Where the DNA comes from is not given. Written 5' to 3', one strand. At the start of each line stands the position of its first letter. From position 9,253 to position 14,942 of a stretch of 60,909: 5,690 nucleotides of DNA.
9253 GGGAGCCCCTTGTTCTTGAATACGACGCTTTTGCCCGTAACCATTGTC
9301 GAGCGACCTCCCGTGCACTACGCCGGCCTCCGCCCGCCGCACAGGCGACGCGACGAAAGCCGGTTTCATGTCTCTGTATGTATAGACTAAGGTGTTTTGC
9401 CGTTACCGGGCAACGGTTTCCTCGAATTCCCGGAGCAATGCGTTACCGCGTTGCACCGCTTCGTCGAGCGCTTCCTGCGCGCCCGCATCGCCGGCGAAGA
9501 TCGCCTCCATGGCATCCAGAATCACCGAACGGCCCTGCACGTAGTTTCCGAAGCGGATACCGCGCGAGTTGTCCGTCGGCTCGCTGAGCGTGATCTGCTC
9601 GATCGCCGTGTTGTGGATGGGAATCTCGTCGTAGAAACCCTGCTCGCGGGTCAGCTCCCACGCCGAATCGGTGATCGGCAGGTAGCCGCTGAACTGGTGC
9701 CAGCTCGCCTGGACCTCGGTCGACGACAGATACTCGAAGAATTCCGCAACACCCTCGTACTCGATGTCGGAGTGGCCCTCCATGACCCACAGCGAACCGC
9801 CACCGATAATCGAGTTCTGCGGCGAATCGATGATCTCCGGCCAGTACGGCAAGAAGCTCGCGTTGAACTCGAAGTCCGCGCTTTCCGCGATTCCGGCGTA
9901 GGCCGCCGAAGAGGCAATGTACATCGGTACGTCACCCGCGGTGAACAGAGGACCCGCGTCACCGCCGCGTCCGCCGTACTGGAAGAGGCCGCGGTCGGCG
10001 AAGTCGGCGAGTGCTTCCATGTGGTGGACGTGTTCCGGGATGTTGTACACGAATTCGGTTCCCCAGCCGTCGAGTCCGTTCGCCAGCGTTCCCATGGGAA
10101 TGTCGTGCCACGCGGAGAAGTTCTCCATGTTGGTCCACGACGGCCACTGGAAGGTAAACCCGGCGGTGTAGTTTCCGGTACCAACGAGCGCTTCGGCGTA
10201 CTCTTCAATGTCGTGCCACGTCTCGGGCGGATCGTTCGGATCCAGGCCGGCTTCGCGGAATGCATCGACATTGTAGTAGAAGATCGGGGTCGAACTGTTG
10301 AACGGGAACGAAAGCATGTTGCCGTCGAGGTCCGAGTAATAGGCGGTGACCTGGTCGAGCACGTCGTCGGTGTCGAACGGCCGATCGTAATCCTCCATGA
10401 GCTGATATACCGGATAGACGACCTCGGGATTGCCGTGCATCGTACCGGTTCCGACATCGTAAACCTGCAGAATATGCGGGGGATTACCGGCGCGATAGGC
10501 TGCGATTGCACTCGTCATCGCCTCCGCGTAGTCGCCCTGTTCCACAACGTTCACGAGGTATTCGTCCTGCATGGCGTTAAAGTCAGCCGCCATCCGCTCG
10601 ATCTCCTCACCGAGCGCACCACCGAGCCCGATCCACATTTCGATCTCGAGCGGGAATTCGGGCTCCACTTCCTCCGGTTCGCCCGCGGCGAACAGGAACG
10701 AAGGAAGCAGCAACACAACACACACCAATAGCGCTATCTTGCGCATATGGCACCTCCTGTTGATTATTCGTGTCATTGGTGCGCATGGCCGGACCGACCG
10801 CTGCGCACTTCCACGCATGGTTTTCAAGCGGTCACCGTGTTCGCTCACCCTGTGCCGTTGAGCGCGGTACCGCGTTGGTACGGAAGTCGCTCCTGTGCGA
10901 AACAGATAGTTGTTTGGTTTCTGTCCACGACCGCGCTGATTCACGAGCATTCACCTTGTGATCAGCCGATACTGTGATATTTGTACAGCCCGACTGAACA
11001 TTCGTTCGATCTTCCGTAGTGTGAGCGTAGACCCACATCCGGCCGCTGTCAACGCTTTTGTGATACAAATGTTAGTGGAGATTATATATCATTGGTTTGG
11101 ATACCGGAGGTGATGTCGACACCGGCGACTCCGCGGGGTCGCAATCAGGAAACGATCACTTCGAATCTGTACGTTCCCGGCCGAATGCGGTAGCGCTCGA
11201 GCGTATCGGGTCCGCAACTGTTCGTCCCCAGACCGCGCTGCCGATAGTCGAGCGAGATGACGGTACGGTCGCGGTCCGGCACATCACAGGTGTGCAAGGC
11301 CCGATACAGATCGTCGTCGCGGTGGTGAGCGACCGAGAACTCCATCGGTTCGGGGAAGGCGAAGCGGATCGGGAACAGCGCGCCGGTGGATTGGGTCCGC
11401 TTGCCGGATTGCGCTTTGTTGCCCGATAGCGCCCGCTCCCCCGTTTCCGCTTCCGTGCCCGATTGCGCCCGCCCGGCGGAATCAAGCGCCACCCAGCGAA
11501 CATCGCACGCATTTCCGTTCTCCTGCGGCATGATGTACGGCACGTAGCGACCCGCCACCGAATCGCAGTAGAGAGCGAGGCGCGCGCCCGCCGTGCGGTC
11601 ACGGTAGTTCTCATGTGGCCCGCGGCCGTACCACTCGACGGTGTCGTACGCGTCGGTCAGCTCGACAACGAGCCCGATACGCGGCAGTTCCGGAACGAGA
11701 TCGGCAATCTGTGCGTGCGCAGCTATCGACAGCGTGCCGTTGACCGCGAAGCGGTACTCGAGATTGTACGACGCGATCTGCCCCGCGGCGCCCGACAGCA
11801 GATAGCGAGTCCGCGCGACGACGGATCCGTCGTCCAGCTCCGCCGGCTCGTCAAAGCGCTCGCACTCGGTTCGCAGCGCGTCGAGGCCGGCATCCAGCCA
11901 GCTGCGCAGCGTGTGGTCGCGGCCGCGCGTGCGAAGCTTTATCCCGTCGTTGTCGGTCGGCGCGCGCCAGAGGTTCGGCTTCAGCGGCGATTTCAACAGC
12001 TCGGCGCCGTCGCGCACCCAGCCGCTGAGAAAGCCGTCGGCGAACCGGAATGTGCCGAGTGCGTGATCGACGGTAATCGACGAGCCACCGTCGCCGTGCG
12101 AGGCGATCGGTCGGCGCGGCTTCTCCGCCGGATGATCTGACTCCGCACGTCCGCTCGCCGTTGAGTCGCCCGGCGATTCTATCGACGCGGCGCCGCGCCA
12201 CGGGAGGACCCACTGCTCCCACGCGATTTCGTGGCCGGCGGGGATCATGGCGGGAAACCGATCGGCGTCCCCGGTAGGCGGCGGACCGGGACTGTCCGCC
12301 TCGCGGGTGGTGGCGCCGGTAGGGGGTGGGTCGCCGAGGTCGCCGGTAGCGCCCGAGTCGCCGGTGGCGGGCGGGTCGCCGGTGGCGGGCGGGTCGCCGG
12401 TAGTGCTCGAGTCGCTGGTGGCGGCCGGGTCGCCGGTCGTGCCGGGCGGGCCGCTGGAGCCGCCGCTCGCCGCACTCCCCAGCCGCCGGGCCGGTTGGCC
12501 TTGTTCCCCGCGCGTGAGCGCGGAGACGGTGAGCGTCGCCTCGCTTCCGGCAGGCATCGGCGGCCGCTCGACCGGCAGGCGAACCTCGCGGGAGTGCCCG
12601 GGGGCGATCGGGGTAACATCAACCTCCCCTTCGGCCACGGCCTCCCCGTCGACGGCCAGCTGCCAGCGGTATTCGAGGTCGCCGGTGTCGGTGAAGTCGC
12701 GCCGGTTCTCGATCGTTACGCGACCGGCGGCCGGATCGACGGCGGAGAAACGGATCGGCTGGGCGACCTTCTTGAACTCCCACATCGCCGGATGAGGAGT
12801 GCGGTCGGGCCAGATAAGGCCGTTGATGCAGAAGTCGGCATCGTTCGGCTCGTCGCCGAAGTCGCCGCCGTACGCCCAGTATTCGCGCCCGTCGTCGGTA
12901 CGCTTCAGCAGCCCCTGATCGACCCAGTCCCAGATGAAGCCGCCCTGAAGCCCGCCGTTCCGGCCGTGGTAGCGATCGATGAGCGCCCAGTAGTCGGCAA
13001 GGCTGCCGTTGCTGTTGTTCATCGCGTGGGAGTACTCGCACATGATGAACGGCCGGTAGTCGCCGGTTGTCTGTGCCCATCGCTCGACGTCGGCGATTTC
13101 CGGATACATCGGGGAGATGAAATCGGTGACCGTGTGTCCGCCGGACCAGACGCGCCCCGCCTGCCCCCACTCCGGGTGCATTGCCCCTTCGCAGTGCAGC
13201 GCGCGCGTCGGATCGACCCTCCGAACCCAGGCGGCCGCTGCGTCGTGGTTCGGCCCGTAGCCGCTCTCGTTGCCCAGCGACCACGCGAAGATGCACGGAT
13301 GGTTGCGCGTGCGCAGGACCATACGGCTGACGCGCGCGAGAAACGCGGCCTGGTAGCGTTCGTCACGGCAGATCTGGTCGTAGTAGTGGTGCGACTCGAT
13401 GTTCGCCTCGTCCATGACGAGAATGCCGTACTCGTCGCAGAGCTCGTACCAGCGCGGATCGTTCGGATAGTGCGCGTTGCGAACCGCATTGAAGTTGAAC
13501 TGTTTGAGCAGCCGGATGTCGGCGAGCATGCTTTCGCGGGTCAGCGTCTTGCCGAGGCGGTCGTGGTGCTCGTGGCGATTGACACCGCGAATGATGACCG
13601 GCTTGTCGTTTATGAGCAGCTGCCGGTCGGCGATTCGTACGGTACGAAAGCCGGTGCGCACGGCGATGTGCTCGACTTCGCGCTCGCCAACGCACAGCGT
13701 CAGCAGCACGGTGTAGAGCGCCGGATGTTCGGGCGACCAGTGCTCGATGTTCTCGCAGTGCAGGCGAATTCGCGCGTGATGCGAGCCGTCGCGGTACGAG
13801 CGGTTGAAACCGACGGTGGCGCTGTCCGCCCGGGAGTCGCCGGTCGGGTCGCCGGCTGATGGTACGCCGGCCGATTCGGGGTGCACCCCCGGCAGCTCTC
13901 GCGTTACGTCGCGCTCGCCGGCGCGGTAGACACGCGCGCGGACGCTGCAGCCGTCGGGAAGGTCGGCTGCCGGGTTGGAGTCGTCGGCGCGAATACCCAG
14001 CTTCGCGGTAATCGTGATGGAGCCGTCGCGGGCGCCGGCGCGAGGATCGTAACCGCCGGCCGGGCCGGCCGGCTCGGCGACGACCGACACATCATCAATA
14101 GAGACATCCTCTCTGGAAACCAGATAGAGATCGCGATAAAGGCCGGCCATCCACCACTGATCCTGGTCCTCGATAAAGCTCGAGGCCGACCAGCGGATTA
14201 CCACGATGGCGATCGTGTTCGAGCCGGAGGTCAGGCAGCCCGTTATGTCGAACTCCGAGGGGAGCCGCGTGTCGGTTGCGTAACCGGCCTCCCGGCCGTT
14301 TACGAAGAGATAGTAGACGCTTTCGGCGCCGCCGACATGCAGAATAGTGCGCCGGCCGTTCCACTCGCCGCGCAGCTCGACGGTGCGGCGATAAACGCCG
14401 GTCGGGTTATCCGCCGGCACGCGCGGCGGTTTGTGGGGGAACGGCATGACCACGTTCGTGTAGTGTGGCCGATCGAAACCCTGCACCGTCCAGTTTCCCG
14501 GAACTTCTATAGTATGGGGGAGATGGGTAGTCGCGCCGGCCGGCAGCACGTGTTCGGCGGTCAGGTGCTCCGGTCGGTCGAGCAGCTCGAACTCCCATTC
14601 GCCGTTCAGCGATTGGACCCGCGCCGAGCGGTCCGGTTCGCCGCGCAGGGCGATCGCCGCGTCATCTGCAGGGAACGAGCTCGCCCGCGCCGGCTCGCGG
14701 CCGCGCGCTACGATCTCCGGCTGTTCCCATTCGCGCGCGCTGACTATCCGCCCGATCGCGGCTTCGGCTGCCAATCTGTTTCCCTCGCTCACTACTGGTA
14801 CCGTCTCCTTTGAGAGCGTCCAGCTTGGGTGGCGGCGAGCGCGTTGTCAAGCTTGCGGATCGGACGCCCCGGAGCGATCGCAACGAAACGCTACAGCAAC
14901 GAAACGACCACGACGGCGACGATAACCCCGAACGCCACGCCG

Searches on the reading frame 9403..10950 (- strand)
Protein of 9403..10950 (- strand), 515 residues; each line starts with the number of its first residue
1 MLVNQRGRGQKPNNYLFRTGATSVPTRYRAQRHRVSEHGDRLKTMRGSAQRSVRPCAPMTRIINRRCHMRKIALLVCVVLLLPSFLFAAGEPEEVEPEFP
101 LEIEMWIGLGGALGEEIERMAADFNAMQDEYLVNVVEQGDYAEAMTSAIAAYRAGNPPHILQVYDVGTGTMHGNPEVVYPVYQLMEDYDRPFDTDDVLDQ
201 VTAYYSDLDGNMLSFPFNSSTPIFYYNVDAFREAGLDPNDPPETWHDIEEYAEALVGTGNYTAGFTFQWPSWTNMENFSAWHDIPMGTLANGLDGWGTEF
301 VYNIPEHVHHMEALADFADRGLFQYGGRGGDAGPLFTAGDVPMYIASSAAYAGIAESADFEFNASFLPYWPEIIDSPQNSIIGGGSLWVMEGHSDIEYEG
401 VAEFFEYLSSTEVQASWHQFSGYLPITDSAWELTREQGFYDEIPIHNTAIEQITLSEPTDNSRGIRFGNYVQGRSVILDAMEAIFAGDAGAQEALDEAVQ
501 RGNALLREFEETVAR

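Call 92: search_protein_families(library=pfam, proteins=[window:9403-10950:-], max_evalue=0.00001)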
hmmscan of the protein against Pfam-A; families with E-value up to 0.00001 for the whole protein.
window:9403-10950:- (515 aa): 2 families
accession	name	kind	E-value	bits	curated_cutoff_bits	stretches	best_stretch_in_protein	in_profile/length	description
PF13416.11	SBP_bac_8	-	8.3e-35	121.4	27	1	120-430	2-265/279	Bacterial extracellular solute-binding protein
PF01547.30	SBP_bac_1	-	7.6e-17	62.7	26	1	116-415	9-307/307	Bacterial extracellular solute-binding protein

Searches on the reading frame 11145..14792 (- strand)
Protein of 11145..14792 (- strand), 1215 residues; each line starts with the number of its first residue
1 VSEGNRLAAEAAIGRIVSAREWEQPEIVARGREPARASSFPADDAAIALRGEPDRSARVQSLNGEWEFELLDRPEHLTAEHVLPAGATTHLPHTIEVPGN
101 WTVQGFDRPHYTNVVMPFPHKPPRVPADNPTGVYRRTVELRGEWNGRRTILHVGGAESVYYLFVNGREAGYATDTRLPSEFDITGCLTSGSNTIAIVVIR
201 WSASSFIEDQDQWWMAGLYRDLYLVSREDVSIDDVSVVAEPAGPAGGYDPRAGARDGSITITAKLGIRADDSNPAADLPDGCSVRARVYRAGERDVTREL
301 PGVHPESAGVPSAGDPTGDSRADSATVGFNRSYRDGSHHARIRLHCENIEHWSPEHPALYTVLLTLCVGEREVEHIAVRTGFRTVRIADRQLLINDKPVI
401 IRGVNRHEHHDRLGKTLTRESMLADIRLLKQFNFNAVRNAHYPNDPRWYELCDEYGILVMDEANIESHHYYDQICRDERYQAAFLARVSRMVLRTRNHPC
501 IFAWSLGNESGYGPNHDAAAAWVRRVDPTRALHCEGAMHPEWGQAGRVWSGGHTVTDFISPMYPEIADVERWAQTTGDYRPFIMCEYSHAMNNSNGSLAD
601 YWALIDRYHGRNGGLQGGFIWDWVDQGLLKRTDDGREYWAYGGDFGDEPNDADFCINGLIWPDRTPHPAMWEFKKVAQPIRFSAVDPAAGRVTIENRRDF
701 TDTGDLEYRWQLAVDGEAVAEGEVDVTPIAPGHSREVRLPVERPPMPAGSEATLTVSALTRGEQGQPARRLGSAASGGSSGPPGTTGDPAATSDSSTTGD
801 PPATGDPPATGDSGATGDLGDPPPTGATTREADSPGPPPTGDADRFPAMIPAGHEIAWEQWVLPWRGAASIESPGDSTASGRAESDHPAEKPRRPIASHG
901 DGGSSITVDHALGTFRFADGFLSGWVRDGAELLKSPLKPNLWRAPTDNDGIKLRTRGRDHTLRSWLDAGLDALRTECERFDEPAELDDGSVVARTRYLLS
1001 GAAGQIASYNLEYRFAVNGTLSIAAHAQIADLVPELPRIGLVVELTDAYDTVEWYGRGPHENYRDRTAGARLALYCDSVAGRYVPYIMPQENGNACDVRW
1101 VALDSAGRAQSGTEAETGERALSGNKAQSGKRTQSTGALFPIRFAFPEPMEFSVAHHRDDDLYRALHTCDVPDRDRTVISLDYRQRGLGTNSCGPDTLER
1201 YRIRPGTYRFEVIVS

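Call 92: search_protein_families(library=pfam, proteins=[window:11145-14792:-], max_evalue=0.00001)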
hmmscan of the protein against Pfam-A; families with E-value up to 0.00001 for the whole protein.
window:11145-14792:- (1215 aa): 5 families
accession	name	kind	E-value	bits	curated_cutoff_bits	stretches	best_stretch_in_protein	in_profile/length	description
PF02836.23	Glyco_hydro_2_C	-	5e-93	312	21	1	385-681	1-301/302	Glycosyl hydrolases family 2, TIM barrel domain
PF02929.23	Bgal_small_N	-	2.1e-65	221.3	25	1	914-1212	8-246/248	Beta galactosidase small chain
PF02837.24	Glyco_hydro_2_N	-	3.6e-38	131.6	28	1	60-226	2-167/169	Glycosyl hydrolases family 2, sugar binding domain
PF16353.11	LacZ_4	-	2.2e-19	69.9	27.3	1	692-762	1-68/87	Beta-galactosidase, domain 4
PF00703.27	Glyco_hydro_2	-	1.1e-07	33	23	1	339-383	68-109/109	Glycosyl hydrolases family 2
